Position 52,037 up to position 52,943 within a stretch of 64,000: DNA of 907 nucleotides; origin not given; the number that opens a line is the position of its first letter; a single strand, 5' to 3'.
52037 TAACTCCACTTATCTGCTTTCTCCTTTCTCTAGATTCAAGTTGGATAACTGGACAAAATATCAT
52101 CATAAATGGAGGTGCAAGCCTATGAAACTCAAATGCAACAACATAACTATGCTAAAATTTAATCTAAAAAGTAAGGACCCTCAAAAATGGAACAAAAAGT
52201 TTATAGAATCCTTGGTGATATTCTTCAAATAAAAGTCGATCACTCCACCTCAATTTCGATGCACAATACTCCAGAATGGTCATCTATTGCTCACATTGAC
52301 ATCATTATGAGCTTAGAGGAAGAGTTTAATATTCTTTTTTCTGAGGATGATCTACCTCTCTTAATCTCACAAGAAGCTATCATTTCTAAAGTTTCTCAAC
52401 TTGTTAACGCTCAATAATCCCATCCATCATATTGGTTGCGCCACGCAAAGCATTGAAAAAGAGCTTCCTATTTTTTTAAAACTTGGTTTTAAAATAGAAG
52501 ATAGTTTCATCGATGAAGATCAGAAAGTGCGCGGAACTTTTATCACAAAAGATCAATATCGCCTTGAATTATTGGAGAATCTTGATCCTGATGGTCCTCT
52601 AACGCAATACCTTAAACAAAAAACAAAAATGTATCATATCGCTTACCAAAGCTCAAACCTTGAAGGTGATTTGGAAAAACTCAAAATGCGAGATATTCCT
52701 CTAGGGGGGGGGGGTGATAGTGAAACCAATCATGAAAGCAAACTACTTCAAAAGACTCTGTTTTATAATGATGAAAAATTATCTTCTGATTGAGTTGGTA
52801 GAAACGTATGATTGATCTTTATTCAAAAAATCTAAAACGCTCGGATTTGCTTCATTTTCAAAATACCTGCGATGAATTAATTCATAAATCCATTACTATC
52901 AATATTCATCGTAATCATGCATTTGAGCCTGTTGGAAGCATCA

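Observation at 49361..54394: FkbH-like / two ACP / acyl-AMP ligase / SDR / VOC sub-cluster: candidate pathway for an unusual ACP-borne acyl (glyceroyl-type) substituent on an amino sugar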

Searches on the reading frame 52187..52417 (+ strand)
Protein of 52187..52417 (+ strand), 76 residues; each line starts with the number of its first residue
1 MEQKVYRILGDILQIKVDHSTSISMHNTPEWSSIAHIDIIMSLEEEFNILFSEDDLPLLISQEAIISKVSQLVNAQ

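Call 4: search_protein_families(library=pfam, proteins=[window:52187-52417:+], max_evalue=0.01)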
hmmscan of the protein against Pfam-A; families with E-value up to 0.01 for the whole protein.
window:52187-52417:+ (76 aa): 0 families

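Call 5: search_protein_families(library=ncbifam, proteins=[window:52187-52417:+], max_evalue=0.01)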
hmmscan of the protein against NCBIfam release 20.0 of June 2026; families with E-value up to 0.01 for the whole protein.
window:52187-52417:+ (76 aa): 3 families
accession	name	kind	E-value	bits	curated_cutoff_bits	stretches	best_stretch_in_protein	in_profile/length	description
NF006031.0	PRK08172.1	equivalog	0.00018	22.1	76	1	33-69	38-74/82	acyl carrier protein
NF002148.0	PRK00982.1-2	subfamily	0.0012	18.6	71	1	2-66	6-71/79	acyl carrier protein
NF002149.0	PRK00982.1-3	equivalog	0.0043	17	106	1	2-55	5-59/78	acyl carrier protein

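Call 64: search_solved_structures(query=A3, max_evalue=1)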
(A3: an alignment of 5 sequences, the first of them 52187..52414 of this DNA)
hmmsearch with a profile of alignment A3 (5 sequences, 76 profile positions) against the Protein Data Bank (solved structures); distinct sequences matched with E-value up to 1: 84 (the best 60 are shown).
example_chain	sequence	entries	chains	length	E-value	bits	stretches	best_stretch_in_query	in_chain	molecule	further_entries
2lml_A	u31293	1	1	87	1.9e-05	27.7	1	22-65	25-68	Putative acyl carrier protein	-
2l4b_A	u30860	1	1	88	0.00031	23.8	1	30-69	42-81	Acyl carrier protein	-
8b9z_T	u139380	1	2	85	0.0041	20.2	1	32-70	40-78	Acyl carrier protein, mitochondrial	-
1l0i_A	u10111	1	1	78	0.007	19.4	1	1-67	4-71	Acyl carrier protein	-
9mlw_C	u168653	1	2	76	0.0075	19.4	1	1-67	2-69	Acyl carrier protein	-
1acp_A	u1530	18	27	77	0.0079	19.3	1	1-67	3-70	ACYL-CARRIER PROTEIN | Acyl carrier protein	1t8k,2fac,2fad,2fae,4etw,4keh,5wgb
8tvt_C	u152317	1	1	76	0.0079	19.3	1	1-66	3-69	Acyl carrier protein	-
7e42_A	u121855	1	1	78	0.0079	19.3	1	23-69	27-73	Acyl carrier protein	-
1l0h_A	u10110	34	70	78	0.0081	19.2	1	1-67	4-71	ACYL CARRIER PROTEIN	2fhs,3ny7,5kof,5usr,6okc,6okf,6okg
5vcb_f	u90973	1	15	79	0.0086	19.2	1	1-67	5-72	Acyl carrier protein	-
6dfl_B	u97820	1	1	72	0.0087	19.1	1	1-66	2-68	Acyl carrier protein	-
2k92_A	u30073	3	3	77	0.0088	19.1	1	1-67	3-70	Acyl carrier protein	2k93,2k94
4ihf_G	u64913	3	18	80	0.0088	19.1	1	1-67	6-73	Acyl carrier protein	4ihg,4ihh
6n3p_G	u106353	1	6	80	0.0089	19.1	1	1-67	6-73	Acyl carrier protein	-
9ka6_C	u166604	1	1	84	0.0089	19.1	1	1-67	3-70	Acyl carrier protein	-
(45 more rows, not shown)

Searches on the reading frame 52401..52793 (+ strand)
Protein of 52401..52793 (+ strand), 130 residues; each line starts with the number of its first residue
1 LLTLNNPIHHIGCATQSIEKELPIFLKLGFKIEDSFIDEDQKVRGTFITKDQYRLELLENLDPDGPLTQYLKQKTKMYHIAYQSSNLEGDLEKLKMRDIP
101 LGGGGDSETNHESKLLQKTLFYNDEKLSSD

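Call 4: search_protein_families(library=pfam, proteins=[window:52401-52793:+], max_evalue=0.01)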
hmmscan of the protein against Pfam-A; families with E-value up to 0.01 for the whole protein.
window:52401-52793:+ (130 aa): 2 families
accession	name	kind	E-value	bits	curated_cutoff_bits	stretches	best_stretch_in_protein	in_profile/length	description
PF13669.12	Glyoxalase_4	-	5.9e-13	49.5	27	1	9-102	1-94/109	Glyoxalase/Bleomycin resistance protein/Dioxygenase superfamily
PF00903.31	Glyoxalase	-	3.8e-06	27.7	20.6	1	8-101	2-95/121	Glyoxalase/Bleomycin resistance protein/Dioxygenase superfamily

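Call 5: search_protein_families(library=ncbifam, proteins=[window:52401-52793:+], max_evalue=0.01)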
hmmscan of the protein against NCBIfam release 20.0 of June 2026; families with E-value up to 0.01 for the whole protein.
window:52401-52793:+ (130 aa): 1 family
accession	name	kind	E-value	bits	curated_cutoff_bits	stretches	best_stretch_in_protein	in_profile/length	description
TIGR03081.1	metmalonyl_epim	equivalog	1.4e-13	51.5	114.95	1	8-99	2-96/129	methylmalonyl-CoA epimerase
